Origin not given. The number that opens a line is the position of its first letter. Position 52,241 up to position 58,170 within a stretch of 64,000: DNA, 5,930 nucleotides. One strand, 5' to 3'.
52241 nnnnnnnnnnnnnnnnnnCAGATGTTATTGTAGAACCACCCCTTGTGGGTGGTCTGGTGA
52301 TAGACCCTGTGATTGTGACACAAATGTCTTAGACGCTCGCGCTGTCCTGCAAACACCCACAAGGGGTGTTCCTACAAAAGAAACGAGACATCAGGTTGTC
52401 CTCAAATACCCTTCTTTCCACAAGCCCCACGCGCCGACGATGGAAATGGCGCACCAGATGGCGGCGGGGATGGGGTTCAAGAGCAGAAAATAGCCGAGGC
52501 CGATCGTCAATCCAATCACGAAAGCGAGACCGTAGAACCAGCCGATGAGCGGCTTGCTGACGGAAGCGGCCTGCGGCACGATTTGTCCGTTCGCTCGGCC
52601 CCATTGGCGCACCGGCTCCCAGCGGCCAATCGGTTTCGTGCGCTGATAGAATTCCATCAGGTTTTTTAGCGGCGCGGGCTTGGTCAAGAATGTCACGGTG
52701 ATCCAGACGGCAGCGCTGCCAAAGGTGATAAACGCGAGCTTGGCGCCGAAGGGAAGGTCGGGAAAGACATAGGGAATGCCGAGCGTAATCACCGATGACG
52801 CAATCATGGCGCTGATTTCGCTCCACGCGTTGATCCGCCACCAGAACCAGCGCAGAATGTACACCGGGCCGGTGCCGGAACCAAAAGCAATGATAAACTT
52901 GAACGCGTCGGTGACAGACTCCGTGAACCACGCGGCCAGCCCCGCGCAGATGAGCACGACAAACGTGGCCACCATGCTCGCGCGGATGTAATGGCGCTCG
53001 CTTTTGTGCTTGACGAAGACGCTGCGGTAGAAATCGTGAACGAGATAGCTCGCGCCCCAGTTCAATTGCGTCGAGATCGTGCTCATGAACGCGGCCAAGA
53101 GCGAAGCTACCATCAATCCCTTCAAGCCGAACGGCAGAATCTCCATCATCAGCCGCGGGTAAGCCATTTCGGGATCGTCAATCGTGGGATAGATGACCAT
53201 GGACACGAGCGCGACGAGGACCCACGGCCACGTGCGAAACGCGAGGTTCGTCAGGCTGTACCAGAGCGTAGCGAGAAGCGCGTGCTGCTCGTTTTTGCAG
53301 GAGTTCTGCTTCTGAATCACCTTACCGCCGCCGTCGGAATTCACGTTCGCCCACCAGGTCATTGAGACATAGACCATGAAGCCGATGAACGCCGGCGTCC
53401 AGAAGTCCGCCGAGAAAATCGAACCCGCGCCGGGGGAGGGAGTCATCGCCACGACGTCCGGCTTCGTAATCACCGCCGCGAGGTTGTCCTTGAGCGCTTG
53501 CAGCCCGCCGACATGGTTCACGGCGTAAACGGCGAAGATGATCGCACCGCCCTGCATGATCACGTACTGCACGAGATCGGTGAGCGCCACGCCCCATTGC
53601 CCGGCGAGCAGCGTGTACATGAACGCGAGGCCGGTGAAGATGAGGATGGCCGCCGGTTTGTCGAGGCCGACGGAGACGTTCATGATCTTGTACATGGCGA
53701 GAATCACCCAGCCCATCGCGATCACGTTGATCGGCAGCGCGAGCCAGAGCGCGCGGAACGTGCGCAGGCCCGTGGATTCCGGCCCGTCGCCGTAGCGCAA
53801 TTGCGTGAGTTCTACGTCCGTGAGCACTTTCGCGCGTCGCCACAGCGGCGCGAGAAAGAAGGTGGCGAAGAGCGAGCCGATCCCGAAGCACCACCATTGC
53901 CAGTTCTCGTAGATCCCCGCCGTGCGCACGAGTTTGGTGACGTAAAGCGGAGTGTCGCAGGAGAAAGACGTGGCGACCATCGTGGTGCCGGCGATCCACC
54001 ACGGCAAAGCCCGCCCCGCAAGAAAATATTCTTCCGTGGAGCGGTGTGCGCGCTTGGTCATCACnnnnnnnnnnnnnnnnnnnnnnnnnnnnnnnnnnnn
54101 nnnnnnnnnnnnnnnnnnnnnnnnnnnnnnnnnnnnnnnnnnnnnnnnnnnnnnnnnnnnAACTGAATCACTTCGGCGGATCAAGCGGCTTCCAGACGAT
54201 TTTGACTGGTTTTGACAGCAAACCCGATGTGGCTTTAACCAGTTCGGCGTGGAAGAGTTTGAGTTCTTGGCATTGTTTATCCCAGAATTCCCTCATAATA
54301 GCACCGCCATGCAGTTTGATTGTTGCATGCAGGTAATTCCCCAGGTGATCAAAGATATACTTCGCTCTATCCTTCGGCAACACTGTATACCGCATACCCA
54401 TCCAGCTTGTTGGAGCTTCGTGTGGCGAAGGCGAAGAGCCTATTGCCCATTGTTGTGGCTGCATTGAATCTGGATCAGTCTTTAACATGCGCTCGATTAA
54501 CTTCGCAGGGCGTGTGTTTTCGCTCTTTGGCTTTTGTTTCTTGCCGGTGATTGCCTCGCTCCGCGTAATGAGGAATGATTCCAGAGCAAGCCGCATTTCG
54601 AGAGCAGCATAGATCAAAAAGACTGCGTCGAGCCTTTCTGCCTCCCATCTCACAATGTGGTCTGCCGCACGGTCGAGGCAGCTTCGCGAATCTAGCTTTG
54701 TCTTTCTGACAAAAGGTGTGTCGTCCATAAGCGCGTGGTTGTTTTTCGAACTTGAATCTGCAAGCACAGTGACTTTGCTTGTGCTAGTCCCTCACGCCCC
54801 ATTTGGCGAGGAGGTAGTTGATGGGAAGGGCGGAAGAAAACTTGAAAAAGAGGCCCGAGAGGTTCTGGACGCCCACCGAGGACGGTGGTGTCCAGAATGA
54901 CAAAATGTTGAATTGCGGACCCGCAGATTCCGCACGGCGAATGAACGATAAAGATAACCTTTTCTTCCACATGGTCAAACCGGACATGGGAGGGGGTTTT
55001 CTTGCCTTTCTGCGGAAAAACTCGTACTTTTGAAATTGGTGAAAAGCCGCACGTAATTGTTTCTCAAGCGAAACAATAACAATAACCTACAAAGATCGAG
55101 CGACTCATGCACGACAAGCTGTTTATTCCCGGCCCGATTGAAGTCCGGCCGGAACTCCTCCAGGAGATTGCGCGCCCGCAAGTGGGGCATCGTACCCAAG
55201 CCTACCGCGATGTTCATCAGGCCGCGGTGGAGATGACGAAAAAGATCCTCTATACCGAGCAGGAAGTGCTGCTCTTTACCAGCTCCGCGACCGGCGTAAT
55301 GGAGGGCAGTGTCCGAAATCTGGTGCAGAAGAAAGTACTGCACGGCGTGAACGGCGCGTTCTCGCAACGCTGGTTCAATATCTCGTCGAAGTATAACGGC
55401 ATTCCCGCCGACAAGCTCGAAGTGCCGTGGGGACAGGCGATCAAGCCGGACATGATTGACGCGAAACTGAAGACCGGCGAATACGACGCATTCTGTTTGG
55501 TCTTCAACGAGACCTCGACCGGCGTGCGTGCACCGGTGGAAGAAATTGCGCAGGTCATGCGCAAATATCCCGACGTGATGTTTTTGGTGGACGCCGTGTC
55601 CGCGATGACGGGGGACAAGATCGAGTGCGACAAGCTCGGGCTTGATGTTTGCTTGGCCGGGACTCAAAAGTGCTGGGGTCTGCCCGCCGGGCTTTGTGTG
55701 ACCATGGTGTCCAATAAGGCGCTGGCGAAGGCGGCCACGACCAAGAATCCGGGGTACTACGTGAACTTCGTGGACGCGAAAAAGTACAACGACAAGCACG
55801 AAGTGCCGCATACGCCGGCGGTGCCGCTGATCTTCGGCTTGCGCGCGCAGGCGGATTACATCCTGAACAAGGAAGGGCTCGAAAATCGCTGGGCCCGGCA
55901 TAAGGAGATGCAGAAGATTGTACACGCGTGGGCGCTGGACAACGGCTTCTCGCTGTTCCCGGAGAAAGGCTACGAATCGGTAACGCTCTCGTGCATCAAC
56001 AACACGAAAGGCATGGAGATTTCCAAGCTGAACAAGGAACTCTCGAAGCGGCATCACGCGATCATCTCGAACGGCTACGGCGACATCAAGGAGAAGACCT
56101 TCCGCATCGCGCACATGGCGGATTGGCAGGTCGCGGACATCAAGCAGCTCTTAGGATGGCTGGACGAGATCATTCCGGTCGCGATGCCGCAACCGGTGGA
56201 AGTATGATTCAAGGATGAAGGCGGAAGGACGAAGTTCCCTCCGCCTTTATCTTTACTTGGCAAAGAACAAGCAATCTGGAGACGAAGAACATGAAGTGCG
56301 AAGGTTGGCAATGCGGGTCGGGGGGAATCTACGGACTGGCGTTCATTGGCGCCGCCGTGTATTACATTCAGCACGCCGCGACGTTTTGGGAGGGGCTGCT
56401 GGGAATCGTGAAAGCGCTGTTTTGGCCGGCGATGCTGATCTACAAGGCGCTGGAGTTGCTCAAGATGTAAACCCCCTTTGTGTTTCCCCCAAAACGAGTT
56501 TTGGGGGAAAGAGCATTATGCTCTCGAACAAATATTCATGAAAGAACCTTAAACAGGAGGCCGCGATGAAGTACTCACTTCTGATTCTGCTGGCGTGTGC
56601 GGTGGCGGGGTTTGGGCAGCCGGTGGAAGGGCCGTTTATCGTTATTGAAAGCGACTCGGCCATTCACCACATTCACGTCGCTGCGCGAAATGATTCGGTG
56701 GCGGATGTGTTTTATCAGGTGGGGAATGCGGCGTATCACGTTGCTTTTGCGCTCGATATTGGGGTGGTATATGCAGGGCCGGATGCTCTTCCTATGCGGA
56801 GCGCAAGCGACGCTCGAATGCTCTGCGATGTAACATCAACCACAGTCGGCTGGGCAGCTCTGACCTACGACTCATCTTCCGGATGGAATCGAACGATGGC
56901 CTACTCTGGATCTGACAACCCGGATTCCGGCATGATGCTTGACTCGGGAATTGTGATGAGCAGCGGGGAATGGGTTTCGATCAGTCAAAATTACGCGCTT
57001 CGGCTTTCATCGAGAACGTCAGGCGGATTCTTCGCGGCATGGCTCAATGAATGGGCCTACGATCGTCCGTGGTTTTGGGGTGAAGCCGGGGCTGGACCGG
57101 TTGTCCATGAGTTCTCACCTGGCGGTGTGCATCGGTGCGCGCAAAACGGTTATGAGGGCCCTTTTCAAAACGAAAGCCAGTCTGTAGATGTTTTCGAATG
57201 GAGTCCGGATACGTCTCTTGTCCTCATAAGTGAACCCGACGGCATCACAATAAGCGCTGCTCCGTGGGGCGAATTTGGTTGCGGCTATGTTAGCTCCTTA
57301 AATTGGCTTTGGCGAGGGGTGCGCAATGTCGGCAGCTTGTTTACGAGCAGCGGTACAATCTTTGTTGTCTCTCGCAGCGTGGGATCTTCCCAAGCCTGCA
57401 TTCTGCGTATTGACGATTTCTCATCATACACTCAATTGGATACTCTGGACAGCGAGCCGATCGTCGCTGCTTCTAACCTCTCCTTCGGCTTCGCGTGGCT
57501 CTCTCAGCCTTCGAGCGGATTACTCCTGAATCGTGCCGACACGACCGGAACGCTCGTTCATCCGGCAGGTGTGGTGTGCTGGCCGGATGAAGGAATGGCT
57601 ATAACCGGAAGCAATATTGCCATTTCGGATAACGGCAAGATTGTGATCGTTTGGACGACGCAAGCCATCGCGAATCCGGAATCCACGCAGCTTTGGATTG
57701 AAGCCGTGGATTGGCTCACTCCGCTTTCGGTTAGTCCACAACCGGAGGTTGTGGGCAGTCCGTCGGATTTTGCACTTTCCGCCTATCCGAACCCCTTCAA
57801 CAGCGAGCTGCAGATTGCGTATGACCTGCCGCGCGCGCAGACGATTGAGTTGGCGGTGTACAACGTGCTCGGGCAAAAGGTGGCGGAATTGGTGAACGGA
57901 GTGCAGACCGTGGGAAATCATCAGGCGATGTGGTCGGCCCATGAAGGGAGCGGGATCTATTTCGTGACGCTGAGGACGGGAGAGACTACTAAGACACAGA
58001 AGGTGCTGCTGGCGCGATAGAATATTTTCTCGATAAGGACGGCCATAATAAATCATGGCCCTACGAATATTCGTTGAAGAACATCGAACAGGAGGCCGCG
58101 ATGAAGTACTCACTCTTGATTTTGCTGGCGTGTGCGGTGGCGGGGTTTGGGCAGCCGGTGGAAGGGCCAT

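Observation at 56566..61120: Three tandem T9SS cargo genes with about 230-nt perfect direct repeats spanning gene ends, intergenic leaders and gene starts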

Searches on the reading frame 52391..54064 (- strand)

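Call 6: search_protein_families(library=pfam, proteins=[window:52391-54064:-], max_evalue=0.01)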
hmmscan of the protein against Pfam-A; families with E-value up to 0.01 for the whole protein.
window:52391-54064:- (557 aa): 1 family
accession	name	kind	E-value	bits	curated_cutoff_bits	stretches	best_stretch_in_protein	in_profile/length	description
PF00474.23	SSF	-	9.9e-41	140.4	22.8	1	13-421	1-404/406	Sodium:solute symporter family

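Call 7: search_protein_families(library=ncbifam, proteins=[window:52391-54064:-], max_evalue=0.01)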
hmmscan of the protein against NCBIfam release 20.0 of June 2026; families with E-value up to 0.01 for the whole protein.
window:52391-54064:- (557 aa): 6 families
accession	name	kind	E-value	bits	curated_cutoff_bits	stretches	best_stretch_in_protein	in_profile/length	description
TIGR00813.1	sss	superfamily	5.4e-39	134.4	184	1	13-422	1-410/411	sodium/solute symporter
TIGR02121.1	Na_Pro_sym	equivalog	9.9e-26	90.5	515.5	1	7-427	25-434/488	sodium/proline symporter PutP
NF007790.0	PRK10484.1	equivalog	1.2e-21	77.1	401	1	5-462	27-478/527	solute:sodium symporter family transporter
TIGR02119.1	panF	equivalog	3e-20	72.7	328.05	1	7-424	29-431/471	sodium/pantothenate symporter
NF011948.0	PRK15419.1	equivalog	4.1e-12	45.7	955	2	314-452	326-465/502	sodium/proline symporter PutP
TIGR03648.1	Na_symport_lg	subfamily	4.7e-11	41.8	320.75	2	310-431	358-481/547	VC_2705 family sodium/solute symporter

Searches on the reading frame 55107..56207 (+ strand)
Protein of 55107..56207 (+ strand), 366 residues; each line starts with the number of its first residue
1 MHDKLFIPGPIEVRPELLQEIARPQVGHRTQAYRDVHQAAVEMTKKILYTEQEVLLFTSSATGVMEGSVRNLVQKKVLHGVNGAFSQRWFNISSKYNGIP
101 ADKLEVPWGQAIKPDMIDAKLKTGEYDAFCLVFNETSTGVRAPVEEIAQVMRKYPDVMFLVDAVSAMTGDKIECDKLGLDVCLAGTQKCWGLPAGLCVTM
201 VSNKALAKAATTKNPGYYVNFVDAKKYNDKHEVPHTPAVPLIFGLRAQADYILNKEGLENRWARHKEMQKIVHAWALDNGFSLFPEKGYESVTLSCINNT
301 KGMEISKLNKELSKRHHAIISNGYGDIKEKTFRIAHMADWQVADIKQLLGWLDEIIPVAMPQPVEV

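Call 6: search_protein_families(library=pfam, proteins=[window:55107-56207:+], max_evalue=0.01)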
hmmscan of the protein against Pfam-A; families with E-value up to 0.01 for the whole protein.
window:55107-56207:+ (366 aa): 1 family
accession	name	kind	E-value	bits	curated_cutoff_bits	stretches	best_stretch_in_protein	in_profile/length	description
PF00266.25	Aminotran_5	-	2.9e-23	82.9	21.5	1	25-315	33-331/371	Aminotransferase class-V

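Call 7: search_protein_families(library=ncbifam, proteins=[window:55107-56207:+], max_evalue=0.01)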
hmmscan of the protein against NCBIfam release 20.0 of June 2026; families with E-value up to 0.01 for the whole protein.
window:55107-56207:+ (366 aa): 10 families
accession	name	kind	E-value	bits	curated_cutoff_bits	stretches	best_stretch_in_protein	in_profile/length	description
NF045640.1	AspGlyoxATaseBhcA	equivalog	3.5e-58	197.4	650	1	3-339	5-347/395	L-aspartate--glyoxylate aminotransferase BhcA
NF046070.1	PyrdoxPyrvTramin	equivalog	4.3e-43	147.5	600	1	8-338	11-345/369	pyridoxamine--pyruvate transaminase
TIGR03301.1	PhnW-AepZ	equivalog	1.9e-37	129.5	360.8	1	5-355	2-354/355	2-aminoethylphosphonate aminotransferase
TIGR02326.1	transamin_PhnW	equivalog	3.4e-21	75.8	400.8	1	35-354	35-358/363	2-aminoethylphosphonate--pyruvate transaminase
NF010006.0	PRK13479.1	equivalog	3.3e-19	69.2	296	1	7-352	10-357/369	2-aminoethylphosphonate--pyruvate transaminase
TIGR01366.1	serC_3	equivalog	1.4e-15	57.4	401.65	1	3-356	4-358/361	phosphoserine transaminase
NF003764.0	PRK05355.1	equivalog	2.8e-12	46.2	253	1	26-273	39-272/357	3-phosphoserine/phosphohydroxythreonine transaminase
TIGR01977.1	am_tr_V_EF2568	hypoth_equivalog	3e-07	29.8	377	1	22-316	32-327/376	cysteine desulfurase family protein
TIGR01979.1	sufS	subfamily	6.5e-07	28.6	475.1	1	136-271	170-306/403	SufS family cysteine desulfurase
TIGR04343.1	egtE_PLP_lyase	equivalog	0.00064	18.6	400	1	53-215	72-229/370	ergothioneine biosynthesis PLP-dependent enzyme EgtE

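Call 31: find_related_loci(query=window:55107-56207:+, collection=genome_contigs, flank=10000)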
Query window:55107-56207:+ (366 aa) in genome_contigs; peptide patterns used: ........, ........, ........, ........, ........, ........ (x = any residue, [..] = any of these).
38 stretches matched a pattern; 18 encode a relative of the query (tblastn E <= 1e-3); 18 distinct loci.
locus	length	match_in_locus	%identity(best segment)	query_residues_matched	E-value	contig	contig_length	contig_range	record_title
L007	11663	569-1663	93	1-365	0e+0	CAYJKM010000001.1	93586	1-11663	MAG TPA_asm: uncultured Alphaproteobacteria bacterium isolate ERP124720_co1_200 genome assembly, contig: NODE_327_length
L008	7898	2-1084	87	1-365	0e+0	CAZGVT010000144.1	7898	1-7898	MAG TPA_asm: uncultured Alphaproteobacteria bacterium isolate binchicken_co16_333 genome assembly, contig: NODE_15083_le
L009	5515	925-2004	85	1-365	0e+0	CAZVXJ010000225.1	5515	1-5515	MAG TPA_asm: uncultured Alphaproteobacteria bacterium isolate SRP173033_co3_141 genome assembly, contig: NODE_22499_leng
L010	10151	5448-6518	75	1-358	0e+0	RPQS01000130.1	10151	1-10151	MAG: candidate division KSB1 bacterium isolate metabat2.380 metabat2.380_Contig_546439, whole genome shotgun sequence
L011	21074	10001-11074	75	1-359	0e+0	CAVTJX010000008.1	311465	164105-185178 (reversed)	MAG: uncultured bacterium isolate MFD05674.bin.2.33 genome assembly, contig: contig_119136, whole genome shotgun sequenc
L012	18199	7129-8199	75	1-358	0e+0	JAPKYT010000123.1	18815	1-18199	MAG: bacterium isolate LacPavin_0920_SED4_MAG_61_11 LacPavin_0920_SED4_scaffold_2743174, whole genome shotgun sequence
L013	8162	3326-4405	49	2-356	8e-117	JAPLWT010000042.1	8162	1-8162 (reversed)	MAG: Candidatus Micrarchaeota archaeon isolate LacPavin_0920_SED3_MAG_48_13 LacPavin_0920_SED3_scaffold_1586841, whole g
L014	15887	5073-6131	51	2-356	2e-116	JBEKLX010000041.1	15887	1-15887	MAG: Verrucomicrobiia bacterium isolate SPRUCE 380 SPRUCE_380_41, whole genome shotgun sequence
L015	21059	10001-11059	52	1-356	2e-116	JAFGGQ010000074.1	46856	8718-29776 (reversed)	MAG: bacterium isolate Zod_Metabat.1399 k87_5249812, whole genome shotgun sequence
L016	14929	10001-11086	49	2-358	2e-114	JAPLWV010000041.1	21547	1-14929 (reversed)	MAG: Candidatus Micrarchaeota archaeon isolate LacPavin_0920_SED5_MAG_46_22 LacPavin_0920_SED5_scaffold_484945, whole ge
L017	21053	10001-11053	52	2-356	3e-114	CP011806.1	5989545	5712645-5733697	Acidobacteria bacterium Mor1, partial sequence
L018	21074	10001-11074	48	2-360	6e-110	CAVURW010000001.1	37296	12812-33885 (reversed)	MAG: uncultured Verrucomicrobiae bacterium isolate MFD01689.bin.2.69 genome assembly, contig: contig_13376, whole genome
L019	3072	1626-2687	43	1-356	5e-103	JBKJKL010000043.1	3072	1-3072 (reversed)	MAG: Chthoniobacterales bacterium isolate ant_bin.241 k117_1392536, whole genome shotgun sequence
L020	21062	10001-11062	43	1-356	2e-98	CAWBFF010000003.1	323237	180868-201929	MAG: uncultured Verrucomicrobiae bacterium isolate MFD02581.bin.1.216 genome assembly, contig: contig_11981, whole genom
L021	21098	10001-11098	42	2-364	1e-92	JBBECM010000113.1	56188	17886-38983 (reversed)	MAG: Chthoniobacterales bacterium isolate LejiaF_64_35 Lejia_F_842_length_56188_cov_18, whole genome shotgun sequence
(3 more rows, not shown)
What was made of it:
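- Tried and rejected: I used the conserved neighbouring aminotransferase as an anchor instead (call 31).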

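Call 60: search_protein_families(library=pfam, proteins=[L007:3319-5712:+, L007:5786-9193:+, L007:1677-3260:+, L007:9201-10709:+], max_evalue=0.01)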
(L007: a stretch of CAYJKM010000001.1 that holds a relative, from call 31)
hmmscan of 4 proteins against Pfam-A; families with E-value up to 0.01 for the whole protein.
L007:3319-5712:+ (797 aa): 4 families
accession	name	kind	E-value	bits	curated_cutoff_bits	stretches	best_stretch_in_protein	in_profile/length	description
PF00593.30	TonB_dep_Rec_b-barrel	-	2.6e-28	100.5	27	1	337-770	27-436/436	TonB dependent receptor-like, beta-barrel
PF07715.20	Plug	-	3.9e-12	47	23.9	1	116-220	4-107/107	TonB-dependent Receptor Plug Domain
PF14905.12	OMP_b-brl_3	-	1.5e-10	41.1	27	1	412-680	37-292/408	Outer membrane protein beta-barrel family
PF13715.12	CarbopepD_reg_2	-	1.2e-06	28.9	32.2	1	24-105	4-88/88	CarboxypepD_reg-like domain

L007:5786-9193:+ (1135 aa): 1 family
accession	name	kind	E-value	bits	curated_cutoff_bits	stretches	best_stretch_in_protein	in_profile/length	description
PF16244.11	DUF4901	-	2.4e-06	28.2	27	1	108-192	35-119/148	YcdB, YcdC repeated domain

L007:1677-3260:+ (527 aa): 2 families
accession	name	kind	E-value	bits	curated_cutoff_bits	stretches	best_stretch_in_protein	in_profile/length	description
PF18962.6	Por_Secre_tail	-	4.9e-11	43.2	27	1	448-524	2-74/75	Secretion system C-terminal sorting domain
PF13860.13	FlgD_ig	-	7.8e-05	23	27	1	456-512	12-73/79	FlgD Ig-like domain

L007:9201-10709:+ (502 aa): 1 family
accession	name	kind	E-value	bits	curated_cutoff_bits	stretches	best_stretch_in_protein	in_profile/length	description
PF18962.6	Por_Secre_tail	-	7.6e-09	36.2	27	1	425-498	2-73/75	Secretion system C-terminal sorting domain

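Call 69: list_cluster_members(proteins=[P0001, P0002, P0012, window:55107-56207:+, window:61117-63273:+])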
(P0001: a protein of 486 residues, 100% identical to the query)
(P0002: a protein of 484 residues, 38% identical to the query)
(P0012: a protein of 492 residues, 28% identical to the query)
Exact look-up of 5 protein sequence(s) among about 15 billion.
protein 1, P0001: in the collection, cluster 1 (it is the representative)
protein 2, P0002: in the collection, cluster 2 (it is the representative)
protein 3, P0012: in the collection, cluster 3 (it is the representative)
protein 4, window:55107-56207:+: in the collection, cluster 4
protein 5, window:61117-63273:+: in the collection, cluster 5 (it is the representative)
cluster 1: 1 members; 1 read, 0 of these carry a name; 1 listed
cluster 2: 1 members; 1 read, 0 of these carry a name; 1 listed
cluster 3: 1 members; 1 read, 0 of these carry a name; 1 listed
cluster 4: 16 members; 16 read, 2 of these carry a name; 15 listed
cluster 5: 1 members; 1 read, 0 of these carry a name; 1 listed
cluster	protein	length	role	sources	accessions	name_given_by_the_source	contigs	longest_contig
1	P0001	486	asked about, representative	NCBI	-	-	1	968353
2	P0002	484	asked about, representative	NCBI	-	-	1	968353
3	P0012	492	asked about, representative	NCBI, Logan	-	-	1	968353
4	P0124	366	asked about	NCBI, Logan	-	-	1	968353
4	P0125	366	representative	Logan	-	-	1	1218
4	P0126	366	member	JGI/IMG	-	aspartate aminotransferase-like enzyme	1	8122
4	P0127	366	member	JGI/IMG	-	aspartate aminotransferase-like enzyme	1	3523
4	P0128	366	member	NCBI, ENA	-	-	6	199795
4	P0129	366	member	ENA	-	-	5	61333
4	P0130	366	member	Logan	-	-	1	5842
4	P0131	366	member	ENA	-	-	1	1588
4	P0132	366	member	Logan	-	-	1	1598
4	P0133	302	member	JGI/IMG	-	-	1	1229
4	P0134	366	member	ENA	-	-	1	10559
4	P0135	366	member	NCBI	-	-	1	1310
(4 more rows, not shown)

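Call 71: find_encoding_contigs(protein=window:55107-56207:+, flank=10000, max_places=6)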
Protein window:55107-56207:+ (366 aa): 1 contig read that carries it; 1 place shown.
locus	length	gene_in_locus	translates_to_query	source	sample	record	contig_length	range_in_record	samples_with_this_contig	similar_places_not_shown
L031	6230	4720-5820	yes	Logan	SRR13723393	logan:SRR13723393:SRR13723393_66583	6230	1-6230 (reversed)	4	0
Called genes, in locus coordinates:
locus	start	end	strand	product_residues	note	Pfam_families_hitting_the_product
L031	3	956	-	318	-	?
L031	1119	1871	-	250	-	PF22435:MRM3-like_sub_bind, PF00588:SpoU_methylase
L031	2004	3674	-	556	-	PF00474:SSF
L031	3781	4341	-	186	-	-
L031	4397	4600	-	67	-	-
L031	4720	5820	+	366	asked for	PF00266:Aminotran_5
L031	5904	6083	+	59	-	-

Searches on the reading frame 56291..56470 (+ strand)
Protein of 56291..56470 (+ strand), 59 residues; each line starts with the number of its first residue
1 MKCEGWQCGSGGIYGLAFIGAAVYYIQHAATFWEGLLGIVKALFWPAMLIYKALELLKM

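Call 60: search_protein_families(library=pfam, proteins=[window:56291-56470:+], max_evalue=0.01)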
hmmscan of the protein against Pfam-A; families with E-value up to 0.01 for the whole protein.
window:56291-56470:+ (59 aa): 0 families
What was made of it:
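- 56291..56470 (+): Conserved 59-aa hydrophobic small ORF between the aminotransferase gene and gene 1. It is context, not part of the repeat. No Pfam hit (call 60).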

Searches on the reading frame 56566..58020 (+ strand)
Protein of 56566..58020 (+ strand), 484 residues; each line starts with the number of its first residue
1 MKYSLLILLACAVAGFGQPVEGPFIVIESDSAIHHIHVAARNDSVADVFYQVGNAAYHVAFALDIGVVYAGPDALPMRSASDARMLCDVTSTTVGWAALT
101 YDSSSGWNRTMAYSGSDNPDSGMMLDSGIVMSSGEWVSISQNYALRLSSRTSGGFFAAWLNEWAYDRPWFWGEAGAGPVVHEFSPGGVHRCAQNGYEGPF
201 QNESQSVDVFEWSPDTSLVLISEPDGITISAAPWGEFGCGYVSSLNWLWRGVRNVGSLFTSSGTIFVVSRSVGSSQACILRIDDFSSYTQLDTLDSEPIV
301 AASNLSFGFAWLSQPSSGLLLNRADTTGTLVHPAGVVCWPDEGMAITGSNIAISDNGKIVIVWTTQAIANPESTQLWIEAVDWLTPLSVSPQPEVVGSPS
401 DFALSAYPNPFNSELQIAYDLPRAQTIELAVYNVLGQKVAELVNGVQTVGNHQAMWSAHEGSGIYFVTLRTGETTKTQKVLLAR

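Call 6: search_protein_families(library=pfam, proteins=[window:56566-58020:+], max_evalue=0.01)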
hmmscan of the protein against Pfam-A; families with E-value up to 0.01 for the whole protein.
window:56566-58020:+ (484 aa): 1 family
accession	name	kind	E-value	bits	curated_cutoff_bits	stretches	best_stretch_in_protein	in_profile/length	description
PF18962.6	Por_Secre_tail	-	3.8e-10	40.3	27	1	407-481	2-74/75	Secretion system C-terminal sorting domain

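Call 7: search_protein_families(library=ncbifam, proteins=[window:56566-58020:+], max_evalue=0.01)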
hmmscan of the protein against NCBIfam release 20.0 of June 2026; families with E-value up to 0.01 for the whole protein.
window:56566-58020:+ (484 aa): 2 families
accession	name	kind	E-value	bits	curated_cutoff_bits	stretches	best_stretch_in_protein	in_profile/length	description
TIGR04183.1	Por_Secre_tail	domain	1.8e-12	47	23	1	407-481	2-70/72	T9SS type A sorting domain-containing protein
NF038113.1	T9SSA_dep_M36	equivalog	1.2e-05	23.7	885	1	405-482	794-868/869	T9SS-dependent M36 family metallopeptidase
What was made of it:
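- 56566..58020 (+): Gene 1 (484 aa). Signal peptide at codons 1-17, then QPVEGP. Core of about 380 aa. T9SS type A CTD at aa 407-481 (nt 57784-58008). PF18962 E = 3.8e-10 and TIGR04183 E = 1.8e-12 (calls 6, 7).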
